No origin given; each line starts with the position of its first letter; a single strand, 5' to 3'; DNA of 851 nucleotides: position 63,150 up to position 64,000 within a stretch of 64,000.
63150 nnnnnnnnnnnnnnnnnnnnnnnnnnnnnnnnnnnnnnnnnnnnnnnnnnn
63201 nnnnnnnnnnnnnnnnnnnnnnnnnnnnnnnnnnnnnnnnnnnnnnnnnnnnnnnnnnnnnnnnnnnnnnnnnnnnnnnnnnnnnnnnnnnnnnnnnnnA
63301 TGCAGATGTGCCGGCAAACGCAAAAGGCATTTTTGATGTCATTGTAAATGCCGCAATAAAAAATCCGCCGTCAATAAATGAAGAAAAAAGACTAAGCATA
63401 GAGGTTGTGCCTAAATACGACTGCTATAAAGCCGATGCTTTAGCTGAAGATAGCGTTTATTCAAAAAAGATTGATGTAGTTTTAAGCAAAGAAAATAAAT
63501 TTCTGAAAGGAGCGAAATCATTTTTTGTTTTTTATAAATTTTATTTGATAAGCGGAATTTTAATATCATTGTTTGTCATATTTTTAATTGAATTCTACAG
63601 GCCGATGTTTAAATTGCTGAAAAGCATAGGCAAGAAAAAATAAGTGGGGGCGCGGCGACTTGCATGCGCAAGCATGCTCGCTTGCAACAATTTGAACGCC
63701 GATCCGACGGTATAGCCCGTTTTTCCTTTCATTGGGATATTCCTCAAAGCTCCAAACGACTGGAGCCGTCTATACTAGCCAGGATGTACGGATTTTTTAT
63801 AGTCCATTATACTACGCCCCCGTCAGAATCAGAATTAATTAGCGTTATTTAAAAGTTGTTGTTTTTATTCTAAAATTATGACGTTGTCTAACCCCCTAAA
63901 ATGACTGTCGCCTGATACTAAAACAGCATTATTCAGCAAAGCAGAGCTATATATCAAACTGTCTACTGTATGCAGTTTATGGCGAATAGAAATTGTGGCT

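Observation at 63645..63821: tRNA-Trp(CCA) that appears only after removing three insertions (D-loop, anticodon loop 37/38, T-loop)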

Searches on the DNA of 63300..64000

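Call 8: search_rna_families(source=window, start=63300, end=64000, threshold=evalue, max_evalue=10, show_alignments=3)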
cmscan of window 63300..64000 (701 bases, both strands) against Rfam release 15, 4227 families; matches with E-value up to 10: 4.
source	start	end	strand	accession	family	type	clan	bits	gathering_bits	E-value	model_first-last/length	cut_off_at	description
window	63438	63512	+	RF00536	snoMe28S-Cm3227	Gene; snRNA; snoRNA; CD-box;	-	19.9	43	3.3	1-82/82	no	Small nucleolar RNA Me28S-Cm3227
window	63494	63527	+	RF03535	TEG147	Cis-reg;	-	17.5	56.1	1.8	1-60/60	no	Staphylococcus aureus small RNA TEG147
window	63500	63568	-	RF02289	TtnuCD13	Gene; snRNA; snoRNA; CD-box;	-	16.1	75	9.2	1-63/63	no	Tetrahymena snoRNA TtnuCD13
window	63703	63773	-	RF02628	Hrs1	Gene; sRNA;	-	13.5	56.4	9.6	1-74/74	no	Hfq-regulated sRNA 1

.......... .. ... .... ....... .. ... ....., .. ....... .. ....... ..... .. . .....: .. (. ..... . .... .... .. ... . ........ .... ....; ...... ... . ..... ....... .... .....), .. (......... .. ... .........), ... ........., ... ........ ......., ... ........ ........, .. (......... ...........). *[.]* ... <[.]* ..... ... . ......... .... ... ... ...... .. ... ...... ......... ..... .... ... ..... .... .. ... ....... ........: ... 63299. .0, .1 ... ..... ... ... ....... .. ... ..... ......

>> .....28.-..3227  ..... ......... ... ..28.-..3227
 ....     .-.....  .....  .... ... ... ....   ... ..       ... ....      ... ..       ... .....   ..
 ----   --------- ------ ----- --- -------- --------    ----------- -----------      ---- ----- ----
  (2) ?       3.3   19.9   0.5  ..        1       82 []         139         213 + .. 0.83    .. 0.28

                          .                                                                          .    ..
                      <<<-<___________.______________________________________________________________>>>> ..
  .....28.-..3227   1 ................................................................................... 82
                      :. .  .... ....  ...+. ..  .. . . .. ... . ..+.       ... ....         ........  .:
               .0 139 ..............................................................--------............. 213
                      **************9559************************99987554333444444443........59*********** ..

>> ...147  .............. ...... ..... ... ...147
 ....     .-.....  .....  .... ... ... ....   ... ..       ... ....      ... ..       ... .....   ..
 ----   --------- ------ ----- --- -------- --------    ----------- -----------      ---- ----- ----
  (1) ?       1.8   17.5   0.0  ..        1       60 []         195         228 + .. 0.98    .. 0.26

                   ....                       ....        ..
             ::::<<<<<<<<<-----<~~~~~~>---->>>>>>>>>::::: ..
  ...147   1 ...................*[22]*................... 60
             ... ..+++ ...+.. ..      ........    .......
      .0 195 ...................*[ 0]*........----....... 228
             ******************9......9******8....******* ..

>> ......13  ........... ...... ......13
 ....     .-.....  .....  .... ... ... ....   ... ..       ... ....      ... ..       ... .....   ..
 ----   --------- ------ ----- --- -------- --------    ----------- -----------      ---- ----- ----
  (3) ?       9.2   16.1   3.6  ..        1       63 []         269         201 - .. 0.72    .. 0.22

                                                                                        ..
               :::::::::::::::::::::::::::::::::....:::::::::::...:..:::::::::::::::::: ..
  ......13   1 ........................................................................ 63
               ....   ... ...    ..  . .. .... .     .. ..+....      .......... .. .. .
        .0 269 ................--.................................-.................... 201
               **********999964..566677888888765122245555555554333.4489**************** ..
